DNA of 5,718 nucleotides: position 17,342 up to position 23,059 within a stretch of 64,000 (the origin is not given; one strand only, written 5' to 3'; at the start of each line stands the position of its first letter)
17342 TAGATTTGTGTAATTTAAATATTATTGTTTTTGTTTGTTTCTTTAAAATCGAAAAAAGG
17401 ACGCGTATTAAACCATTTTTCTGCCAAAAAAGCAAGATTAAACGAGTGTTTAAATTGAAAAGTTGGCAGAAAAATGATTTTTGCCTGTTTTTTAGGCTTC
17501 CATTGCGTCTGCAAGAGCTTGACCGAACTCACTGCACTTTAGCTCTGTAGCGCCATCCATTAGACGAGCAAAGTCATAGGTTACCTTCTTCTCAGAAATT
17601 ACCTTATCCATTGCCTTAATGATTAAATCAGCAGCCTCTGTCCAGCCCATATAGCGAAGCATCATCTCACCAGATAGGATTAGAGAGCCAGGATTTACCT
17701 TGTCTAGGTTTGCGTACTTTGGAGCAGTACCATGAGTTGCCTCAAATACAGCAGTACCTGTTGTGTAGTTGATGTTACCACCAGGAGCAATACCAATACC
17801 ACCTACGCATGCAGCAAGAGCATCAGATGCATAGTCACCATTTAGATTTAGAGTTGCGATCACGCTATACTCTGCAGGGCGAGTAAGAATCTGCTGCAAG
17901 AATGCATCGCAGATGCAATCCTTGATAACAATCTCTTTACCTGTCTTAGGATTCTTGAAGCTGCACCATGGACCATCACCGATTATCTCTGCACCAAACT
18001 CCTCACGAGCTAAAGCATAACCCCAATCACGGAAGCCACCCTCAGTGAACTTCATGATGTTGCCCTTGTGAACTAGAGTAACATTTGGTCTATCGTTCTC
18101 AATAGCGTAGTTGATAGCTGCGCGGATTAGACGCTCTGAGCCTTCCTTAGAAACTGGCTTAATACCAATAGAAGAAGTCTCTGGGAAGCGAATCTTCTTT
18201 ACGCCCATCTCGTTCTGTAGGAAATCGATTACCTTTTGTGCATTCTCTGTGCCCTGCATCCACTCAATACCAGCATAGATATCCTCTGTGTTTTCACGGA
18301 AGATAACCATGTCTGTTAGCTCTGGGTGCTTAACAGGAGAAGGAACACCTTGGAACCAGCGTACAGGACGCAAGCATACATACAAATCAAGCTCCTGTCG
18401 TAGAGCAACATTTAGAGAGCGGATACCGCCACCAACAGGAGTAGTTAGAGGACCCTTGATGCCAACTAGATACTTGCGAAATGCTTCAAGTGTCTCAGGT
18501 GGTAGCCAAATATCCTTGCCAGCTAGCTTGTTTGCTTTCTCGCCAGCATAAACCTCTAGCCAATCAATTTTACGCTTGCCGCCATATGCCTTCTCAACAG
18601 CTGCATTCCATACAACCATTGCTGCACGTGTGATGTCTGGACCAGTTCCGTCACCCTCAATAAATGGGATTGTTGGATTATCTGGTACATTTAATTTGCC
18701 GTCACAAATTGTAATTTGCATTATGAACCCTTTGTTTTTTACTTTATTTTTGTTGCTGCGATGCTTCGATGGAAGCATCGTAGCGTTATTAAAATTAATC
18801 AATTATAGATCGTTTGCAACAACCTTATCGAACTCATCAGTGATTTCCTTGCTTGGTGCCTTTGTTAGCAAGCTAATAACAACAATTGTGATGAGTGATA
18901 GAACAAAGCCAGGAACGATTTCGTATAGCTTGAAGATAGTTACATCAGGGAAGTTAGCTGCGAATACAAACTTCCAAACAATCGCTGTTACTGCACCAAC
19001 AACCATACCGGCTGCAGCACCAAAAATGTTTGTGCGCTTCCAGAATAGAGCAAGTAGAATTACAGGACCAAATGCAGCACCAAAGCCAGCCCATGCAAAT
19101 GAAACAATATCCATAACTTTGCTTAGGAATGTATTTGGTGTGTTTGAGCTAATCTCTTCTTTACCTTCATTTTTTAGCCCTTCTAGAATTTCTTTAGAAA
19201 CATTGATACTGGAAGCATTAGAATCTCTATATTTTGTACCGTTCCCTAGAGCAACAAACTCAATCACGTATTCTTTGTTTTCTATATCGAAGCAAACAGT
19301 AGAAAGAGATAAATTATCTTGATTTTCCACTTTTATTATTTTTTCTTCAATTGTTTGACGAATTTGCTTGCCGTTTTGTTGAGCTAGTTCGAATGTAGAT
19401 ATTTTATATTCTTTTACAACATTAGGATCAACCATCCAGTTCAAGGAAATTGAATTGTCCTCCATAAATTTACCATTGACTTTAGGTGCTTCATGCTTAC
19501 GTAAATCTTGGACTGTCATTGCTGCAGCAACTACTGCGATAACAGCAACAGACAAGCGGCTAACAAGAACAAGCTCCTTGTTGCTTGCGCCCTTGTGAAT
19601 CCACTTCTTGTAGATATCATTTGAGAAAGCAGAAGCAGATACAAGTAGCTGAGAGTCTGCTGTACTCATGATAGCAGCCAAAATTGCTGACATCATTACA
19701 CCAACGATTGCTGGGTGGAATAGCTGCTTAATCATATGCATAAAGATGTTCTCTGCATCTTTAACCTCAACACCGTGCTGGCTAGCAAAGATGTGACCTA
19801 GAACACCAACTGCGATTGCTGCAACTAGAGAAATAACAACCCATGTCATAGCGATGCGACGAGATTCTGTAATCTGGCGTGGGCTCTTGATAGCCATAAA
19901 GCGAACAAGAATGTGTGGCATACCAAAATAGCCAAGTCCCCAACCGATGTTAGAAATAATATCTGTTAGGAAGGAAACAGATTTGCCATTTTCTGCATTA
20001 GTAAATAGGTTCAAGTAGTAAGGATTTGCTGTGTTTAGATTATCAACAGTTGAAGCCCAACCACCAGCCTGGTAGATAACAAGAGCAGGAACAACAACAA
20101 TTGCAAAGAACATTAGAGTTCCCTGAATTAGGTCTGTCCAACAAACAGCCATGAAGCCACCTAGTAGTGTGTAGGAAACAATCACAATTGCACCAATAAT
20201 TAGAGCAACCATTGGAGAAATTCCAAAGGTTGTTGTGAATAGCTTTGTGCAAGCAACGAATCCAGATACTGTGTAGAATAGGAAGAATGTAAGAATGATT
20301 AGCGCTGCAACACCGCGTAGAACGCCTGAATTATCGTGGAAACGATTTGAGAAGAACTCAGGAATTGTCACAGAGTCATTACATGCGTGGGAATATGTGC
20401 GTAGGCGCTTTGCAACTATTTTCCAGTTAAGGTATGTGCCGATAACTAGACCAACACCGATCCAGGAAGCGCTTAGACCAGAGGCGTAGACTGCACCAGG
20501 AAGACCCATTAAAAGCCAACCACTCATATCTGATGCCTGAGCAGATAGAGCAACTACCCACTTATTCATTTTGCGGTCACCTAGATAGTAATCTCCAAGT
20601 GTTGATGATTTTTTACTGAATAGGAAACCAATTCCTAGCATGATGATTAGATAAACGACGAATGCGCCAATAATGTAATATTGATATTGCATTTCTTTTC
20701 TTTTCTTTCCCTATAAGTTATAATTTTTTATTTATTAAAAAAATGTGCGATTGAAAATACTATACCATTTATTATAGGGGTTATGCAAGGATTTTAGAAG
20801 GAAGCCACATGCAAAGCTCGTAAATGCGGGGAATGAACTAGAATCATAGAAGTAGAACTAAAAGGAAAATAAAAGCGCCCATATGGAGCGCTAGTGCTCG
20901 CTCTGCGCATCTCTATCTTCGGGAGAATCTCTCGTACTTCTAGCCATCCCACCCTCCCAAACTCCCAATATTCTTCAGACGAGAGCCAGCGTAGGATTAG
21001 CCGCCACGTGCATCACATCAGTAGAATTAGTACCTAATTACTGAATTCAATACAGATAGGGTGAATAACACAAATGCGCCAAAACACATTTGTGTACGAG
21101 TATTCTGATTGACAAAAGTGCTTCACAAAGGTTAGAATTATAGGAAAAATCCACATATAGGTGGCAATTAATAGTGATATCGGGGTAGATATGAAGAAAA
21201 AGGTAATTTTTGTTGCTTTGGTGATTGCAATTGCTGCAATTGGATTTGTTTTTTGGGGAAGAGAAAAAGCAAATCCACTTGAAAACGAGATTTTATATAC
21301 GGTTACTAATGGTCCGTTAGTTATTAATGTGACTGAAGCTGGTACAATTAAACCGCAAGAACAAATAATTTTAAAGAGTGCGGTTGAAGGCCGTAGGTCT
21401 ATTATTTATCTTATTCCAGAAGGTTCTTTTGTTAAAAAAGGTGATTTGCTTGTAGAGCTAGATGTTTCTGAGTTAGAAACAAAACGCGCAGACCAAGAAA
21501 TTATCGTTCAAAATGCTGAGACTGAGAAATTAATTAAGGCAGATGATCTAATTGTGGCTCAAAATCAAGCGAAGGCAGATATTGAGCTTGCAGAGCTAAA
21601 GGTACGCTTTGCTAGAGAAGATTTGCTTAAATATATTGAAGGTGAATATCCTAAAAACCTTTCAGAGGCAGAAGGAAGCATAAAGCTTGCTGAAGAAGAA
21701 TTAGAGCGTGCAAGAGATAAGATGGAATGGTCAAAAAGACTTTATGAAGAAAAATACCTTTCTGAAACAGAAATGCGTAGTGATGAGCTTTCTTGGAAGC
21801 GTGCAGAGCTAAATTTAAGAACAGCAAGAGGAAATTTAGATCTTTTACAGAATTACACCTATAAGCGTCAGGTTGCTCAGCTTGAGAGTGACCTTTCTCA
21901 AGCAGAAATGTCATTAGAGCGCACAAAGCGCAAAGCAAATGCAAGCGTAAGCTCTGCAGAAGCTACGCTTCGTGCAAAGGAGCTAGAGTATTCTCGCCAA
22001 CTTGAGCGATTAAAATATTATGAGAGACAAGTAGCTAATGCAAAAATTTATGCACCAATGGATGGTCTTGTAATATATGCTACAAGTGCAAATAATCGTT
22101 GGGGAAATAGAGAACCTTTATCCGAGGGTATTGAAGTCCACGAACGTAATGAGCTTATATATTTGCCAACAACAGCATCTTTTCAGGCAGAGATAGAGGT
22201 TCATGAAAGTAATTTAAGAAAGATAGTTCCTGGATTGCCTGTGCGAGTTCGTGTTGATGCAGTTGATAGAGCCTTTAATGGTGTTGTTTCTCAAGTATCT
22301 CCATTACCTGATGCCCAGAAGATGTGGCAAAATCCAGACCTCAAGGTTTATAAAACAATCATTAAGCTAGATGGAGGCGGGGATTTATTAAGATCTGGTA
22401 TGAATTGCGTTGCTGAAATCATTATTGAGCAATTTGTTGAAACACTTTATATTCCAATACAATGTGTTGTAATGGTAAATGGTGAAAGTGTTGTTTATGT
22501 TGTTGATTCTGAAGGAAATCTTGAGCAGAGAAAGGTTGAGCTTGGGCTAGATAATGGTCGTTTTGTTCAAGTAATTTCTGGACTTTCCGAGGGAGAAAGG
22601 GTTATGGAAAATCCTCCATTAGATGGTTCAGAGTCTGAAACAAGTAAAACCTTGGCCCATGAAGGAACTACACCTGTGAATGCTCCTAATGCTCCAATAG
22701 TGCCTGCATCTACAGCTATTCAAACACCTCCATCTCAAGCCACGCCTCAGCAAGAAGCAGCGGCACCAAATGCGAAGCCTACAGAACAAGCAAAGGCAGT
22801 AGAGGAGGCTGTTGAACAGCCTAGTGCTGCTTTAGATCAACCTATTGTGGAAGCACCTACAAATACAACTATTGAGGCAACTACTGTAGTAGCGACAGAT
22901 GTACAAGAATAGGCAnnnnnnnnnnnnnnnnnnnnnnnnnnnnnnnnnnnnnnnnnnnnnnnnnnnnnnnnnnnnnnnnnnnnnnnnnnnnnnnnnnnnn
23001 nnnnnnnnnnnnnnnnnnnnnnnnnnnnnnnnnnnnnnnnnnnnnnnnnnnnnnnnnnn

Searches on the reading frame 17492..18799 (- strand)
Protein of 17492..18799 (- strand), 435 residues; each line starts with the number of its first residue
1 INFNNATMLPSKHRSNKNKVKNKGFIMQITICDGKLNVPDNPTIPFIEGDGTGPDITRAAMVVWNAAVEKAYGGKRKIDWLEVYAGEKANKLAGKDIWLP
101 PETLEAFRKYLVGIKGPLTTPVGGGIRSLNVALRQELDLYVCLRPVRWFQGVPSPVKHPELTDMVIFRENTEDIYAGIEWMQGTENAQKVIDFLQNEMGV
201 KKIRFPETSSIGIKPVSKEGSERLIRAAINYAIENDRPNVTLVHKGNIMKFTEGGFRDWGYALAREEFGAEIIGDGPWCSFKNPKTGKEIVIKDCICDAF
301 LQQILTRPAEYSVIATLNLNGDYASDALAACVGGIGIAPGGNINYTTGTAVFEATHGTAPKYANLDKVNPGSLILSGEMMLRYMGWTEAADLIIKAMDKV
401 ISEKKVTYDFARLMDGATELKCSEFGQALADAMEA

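Call 90: search_protein_families(library=pfam, proteins=[window:17492-18799:-], max_evalue=0.0001)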
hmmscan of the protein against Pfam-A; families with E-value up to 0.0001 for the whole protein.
window:17492-18799:- (435 aa): 1 family
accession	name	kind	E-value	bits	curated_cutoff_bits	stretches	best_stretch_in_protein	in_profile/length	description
PF00180.25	Iso_dh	-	3.5e-89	299.9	27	1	43-428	1-347/348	Isocitrate/isopropylmalate dehydrogenase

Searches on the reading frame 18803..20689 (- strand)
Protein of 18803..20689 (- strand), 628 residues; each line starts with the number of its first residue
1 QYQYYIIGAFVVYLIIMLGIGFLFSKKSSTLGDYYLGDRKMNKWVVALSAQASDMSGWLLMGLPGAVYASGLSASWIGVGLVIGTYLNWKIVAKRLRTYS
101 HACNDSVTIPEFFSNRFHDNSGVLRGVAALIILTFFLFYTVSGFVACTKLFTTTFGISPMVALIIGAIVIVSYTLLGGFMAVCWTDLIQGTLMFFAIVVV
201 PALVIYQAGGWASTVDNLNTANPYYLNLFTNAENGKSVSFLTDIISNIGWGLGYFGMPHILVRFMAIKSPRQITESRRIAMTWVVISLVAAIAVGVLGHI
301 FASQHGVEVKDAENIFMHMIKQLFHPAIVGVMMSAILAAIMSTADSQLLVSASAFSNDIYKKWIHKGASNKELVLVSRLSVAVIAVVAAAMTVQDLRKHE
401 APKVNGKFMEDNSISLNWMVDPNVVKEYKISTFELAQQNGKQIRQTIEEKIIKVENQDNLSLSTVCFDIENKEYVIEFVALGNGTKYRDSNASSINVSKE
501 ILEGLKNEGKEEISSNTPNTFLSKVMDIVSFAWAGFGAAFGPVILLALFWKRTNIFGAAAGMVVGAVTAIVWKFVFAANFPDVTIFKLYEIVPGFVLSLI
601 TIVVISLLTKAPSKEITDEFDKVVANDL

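Call 90: search_protein_families(library=pfam, proteins=[window:18803-20689:-], max_evalue=0.0001)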
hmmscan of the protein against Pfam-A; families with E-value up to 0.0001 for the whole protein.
window:18803-20689:- (628 aa): 1 family
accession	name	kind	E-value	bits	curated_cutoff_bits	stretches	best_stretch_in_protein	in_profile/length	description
PF00474.23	SSF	-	4.4e-99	332.6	22.8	2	34-394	1-360/406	Sodium:solute symporter family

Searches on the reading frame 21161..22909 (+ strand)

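Call 90: search_protein_families(library=pfam, proteins=[window:21161-22909:+], max_evalue=0.0001)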
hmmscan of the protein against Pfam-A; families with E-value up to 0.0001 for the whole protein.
window:21161-22909:+ (583 aa): 1 family
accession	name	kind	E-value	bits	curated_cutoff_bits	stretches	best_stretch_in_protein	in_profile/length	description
PF16576.10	HlyD_D23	-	3.2e-08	33.6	30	1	247-385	58-190/214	Barrel-sandwich domain of CusB or HlyD membrane-fusion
